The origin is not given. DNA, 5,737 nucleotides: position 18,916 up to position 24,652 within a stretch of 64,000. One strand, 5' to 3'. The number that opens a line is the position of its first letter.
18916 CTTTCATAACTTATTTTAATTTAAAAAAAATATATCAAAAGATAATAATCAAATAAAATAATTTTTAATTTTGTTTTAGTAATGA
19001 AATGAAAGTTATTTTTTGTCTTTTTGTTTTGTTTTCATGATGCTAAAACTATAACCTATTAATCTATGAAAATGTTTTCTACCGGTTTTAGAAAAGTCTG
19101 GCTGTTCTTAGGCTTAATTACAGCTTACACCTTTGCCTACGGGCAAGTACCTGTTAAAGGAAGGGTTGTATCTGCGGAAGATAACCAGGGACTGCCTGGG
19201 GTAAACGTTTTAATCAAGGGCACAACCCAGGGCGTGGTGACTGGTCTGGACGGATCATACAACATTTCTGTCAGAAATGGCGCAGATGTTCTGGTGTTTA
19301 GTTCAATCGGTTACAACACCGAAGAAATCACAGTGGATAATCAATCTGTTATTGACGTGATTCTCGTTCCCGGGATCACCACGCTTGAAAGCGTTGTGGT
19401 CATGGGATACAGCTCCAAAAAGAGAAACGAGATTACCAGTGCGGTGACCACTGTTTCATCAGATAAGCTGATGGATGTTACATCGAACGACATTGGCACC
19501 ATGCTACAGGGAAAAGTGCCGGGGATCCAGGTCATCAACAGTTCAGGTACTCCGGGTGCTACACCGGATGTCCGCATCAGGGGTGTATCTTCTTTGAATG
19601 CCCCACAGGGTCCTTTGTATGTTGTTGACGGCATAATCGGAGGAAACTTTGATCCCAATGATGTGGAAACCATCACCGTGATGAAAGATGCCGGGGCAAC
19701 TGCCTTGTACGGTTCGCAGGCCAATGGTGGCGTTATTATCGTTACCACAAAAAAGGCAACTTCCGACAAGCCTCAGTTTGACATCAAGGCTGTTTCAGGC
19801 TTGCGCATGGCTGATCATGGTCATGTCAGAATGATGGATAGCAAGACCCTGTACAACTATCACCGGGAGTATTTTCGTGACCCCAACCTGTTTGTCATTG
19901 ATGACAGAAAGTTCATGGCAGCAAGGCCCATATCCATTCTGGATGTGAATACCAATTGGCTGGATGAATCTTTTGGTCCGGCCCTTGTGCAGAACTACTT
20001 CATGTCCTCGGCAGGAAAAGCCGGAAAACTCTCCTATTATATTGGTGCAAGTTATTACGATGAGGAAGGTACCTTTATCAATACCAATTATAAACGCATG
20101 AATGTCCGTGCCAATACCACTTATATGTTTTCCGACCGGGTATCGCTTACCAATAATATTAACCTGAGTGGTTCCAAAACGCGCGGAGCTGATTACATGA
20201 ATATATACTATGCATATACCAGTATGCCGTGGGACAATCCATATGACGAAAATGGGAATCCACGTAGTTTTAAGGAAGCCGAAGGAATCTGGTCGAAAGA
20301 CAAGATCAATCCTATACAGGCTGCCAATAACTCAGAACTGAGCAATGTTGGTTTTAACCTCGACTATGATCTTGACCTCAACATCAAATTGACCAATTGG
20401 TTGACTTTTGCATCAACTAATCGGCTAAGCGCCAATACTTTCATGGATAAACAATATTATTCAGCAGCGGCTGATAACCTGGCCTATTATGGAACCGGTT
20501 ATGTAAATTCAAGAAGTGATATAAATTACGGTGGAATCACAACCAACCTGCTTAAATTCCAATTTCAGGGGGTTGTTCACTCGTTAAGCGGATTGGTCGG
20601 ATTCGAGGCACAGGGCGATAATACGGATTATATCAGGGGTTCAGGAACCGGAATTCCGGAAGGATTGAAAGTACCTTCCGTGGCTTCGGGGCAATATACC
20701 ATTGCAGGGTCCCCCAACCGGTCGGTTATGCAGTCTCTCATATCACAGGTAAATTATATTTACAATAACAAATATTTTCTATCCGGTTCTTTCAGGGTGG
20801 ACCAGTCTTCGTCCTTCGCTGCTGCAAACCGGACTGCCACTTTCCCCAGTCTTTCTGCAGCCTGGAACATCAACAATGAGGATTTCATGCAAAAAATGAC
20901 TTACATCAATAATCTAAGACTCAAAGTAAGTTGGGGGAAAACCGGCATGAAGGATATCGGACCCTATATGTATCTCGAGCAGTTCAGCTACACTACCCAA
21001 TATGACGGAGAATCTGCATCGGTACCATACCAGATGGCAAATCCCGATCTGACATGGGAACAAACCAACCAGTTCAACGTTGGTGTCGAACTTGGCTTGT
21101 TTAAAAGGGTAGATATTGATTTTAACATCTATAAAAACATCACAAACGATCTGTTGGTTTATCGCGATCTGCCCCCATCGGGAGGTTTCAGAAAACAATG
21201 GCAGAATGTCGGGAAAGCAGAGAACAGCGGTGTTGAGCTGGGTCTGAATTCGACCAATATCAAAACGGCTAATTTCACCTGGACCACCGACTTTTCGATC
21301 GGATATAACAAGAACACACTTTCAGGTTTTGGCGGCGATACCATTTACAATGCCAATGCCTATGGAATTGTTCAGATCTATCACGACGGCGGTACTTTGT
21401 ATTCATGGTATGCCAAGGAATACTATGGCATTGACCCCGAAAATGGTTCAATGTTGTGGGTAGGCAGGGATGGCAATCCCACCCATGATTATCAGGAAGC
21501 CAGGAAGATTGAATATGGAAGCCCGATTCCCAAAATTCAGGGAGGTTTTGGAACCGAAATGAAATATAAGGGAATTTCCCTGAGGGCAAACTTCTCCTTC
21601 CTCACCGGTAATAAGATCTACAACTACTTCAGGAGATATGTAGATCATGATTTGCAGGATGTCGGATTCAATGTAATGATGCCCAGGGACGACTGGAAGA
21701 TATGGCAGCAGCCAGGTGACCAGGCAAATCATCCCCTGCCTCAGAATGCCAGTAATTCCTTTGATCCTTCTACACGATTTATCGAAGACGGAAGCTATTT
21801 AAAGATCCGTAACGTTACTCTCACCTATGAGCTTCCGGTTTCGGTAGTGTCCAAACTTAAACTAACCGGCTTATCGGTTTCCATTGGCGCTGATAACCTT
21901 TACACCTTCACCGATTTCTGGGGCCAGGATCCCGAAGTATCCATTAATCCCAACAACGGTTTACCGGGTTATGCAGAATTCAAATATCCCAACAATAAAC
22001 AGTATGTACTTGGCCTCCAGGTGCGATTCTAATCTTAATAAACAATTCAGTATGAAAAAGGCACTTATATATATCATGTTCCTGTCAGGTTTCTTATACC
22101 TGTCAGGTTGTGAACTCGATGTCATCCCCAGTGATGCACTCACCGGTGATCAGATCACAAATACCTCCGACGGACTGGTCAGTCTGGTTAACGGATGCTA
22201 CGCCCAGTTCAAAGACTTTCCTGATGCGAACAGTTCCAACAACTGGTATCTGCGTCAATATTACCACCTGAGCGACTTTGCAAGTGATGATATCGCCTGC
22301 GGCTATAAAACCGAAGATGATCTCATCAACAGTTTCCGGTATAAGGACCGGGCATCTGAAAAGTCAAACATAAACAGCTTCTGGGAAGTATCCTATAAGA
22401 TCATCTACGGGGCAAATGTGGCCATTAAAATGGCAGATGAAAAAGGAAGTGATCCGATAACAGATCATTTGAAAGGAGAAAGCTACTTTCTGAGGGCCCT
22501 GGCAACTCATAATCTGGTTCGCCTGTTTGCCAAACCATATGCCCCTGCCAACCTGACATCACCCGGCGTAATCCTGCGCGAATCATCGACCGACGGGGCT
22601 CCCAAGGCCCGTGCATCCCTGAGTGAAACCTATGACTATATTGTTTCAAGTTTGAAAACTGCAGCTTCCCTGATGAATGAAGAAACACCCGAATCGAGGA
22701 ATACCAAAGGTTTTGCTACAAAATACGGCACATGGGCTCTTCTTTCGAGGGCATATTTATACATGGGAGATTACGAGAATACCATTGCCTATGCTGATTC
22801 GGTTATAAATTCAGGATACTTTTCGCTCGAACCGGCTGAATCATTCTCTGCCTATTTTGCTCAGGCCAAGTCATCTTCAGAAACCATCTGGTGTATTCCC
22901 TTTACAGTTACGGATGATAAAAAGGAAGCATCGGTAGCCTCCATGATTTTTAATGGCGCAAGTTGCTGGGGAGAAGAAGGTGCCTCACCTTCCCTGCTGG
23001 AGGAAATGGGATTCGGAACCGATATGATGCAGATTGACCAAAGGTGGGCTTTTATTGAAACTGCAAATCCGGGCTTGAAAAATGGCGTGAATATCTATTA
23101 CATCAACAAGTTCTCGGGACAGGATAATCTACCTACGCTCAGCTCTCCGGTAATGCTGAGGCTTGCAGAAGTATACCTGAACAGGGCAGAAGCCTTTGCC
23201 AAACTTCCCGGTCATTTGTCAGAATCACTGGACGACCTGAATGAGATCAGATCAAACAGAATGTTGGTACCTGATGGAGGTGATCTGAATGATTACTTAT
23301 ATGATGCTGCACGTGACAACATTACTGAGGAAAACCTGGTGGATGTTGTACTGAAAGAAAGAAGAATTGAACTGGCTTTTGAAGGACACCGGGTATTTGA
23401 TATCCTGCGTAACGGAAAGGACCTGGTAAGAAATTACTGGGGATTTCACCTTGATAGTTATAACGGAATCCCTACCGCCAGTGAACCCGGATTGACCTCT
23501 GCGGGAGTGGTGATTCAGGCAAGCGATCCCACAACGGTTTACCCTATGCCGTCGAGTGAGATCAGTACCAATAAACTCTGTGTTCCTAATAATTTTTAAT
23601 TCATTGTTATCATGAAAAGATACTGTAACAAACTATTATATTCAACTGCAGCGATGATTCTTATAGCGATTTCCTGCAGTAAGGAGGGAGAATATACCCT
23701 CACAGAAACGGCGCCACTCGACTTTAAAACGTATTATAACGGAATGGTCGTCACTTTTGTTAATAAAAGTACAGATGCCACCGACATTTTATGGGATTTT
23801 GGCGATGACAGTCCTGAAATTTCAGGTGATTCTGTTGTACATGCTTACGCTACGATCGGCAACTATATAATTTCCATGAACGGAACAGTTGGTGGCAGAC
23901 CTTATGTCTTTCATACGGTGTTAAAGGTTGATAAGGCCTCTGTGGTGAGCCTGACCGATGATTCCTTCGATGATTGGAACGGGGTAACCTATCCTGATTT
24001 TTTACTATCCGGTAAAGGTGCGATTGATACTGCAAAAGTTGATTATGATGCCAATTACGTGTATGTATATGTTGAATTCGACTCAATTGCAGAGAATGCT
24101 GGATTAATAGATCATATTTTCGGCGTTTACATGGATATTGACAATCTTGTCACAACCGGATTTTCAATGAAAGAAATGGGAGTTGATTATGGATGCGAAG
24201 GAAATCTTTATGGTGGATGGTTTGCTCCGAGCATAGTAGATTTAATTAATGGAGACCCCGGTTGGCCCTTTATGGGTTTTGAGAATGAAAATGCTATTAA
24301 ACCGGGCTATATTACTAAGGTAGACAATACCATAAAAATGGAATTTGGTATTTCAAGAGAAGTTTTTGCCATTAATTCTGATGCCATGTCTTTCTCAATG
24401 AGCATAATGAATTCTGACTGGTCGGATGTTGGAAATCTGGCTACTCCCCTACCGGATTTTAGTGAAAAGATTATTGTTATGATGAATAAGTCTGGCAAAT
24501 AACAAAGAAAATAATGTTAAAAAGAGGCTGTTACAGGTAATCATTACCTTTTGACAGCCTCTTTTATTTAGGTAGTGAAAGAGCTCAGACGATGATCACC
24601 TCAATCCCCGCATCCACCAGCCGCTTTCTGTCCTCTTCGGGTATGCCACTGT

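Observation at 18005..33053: SusC/SusD glycan-import locus wired to a DeoR-controlled AgaS-AgaZ-PfkB-KbaY (tagatose-bisphosphate) operon, with no initial kinase or canonical deacetylase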

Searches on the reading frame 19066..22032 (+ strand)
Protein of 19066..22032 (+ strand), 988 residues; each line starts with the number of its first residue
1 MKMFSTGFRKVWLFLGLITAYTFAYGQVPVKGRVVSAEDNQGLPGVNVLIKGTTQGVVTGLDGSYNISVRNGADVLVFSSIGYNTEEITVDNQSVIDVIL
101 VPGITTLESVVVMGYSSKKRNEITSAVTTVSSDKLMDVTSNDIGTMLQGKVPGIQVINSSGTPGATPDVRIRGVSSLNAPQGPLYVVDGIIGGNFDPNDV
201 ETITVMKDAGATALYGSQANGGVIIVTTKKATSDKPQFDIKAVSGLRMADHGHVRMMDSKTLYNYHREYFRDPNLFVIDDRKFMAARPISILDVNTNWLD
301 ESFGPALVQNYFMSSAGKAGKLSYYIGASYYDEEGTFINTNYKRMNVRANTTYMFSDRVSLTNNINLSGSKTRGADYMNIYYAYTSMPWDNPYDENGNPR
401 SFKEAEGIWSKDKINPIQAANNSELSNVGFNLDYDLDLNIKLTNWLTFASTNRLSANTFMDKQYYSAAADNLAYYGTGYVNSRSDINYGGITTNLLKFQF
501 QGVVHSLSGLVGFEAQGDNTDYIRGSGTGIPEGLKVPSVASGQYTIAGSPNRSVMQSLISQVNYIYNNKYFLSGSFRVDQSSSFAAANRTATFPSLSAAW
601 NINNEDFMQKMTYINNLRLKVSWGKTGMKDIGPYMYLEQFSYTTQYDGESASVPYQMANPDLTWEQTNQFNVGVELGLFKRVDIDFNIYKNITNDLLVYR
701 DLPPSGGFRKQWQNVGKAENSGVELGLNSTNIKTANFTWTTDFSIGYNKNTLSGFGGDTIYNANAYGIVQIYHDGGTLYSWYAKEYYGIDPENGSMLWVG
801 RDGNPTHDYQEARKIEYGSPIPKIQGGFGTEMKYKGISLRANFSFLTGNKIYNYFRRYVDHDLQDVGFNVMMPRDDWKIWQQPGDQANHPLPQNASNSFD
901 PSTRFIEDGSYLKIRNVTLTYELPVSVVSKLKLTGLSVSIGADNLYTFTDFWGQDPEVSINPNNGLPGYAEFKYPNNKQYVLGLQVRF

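Call 3: search_protein_families(library=pfam, proteins=[window:19066-22032:+])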
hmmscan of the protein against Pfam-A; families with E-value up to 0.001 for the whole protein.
window:19066-22032:+ (988 aa): 4 families
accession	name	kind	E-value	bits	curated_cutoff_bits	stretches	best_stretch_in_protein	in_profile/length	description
PF00593.30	TonB_dep_Rec_b-barrel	-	2.3e-17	64.4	27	1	373-945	8-436/436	TonB dependent receptor-like, beta-barrel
PF13715.12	CarbopepD_reg_2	-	2.8e-17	63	32.2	1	30-112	1-88/88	CarboxypepD_reg-like domain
PF07715.20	Plug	-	2.4e-16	60.6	23.9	1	121-223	3-107/107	TonB-dependent Receptor Plug Domain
PF13620.12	CarboxypepD_reg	-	1.1e-09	38.9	32.3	1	30-94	2-75/82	Carboxypeptidase regulatory-like domain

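Call 5: search_protein_families(library=ncbifam, proteins=[window:19066-22032:+], max_evalue=0.00001)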
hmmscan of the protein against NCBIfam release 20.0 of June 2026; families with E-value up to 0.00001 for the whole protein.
window:19066-22032:+ (988 aa): 2 families
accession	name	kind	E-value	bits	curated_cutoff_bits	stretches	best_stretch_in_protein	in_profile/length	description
TIGR04056.1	OMP_RagA_SusC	subfamily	6.9e-213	709.8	368.25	1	30-988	3-981/981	SusC/RagA family TonB-linked outer membrane protein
TIGR04057.1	SusC_RagA_signa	signature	8e-13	48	46.2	1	199-229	1-31/31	SusC/RagA subfamily TonB-dependent outer membrane receptor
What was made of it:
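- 19066..22032 (+): SusC/RagA TonB-dependent outer-membrane transporter. TIGR04056 scores 709.8 bits against a cut-off of 368; the SusC signature, Plug and beta-barrel domains are present (calls 3 and 5).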

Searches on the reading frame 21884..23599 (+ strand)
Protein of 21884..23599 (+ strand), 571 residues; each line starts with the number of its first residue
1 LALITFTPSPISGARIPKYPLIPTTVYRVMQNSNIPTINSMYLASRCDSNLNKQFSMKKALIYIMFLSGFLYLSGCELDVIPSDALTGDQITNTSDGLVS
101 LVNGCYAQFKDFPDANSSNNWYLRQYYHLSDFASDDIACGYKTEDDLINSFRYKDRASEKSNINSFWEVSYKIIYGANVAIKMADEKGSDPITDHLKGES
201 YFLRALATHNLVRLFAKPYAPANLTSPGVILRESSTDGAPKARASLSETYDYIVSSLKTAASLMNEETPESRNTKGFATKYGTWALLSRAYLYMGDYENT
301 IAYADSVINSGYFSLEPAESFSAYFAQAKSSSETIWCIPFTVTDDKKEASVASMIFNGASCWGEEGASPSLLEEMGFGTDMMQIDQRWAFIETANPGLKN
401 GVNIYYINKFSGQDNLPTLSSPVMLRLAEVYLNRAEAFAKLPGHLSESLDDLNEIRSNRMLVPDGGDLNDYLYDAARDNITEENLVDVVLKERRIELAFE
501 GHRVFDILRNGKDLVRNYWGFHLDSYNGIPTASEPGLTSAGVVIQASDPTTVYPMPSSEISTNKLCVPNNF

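Call 3: search_protein_families(library=pfam, proteins=[window:21884-23599:+])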
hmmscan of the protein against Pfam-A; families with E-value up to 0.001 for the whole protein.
window:21884-23599:+ (571 aa): 2 families
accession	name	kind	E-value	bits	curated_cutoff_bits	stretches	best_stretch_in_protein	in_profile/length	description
PF07980.17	SusD_RagB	-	4.8e-21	76.1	23.1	1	405-569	133-294/297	SusD family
PF14322.12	SusD-like_3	-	2.5e-15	57.7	27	1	138-292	49-191/191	Starch-binding associating with outer membrane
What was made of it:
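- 22052..23599 (+): SusD-family lipoprotein (glycan binding). Pfam SusD_RagB and SusD-like_3 (call 3).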

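Call 5: search_protein_families(library=ncbifam, proteins=[window:21884-23599:+], max_evalue=0.00001)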
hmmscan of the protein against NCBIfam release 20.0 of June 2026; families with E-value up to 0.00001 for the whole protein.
window:21884-23599:+ (571 aa): 2 families
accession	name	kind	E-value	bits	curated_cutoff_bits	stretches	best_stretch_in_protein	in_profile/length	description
NF033071.0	SusD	exception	2.2e-15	55.9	725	1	119-320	72-270/558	starch-binding outer membrane lipoprotein SusD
NF033072.0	NanU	exception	2.5e-06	26.9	425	0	469-518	443-492/521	SusD family outer membrane lipoprotein NanU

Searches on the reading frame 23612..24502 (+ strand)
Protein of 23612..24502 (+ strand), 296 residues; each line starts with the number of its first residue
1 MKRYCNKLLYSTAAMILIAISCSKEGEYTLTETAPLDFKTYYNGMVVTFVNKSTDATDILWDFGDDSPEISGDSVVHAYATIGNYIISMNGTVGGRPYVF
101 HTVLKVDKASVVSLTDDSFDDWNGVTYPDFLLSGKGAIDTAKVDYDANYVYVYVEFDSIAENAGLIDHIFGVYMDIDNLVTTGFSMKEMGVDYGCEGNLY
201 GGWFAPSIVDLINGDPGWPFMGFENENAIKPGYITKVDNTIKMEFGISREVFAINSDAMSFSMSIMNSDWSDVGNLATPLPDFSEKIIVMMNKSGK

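Call 3: search_protein_families(library=pfam, proteins=[window:23612-24502:+])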
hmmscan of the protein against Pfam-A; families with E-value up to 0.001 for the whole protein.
window:23612-24502:+ (296 aa): 2 families
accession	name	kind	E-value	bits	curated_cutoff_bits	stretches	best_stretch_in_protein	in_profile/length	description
PF00801.26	PKD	-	5.6e-06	26.7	23.5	1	44-90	14-64/80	PKD domain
PF18911.6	PKD_4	-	5.7e-06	26.7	27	1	51-88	28-65/85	PKD domain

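Call 5: search_protein_families(library=ncbifam, proteins=[window:23612-24502:+], max_evalue=0.00001)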
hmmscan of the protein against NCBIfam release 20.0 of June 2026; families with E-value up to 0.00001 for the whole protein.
window:23612-24502:+ (296 aa): 0 families
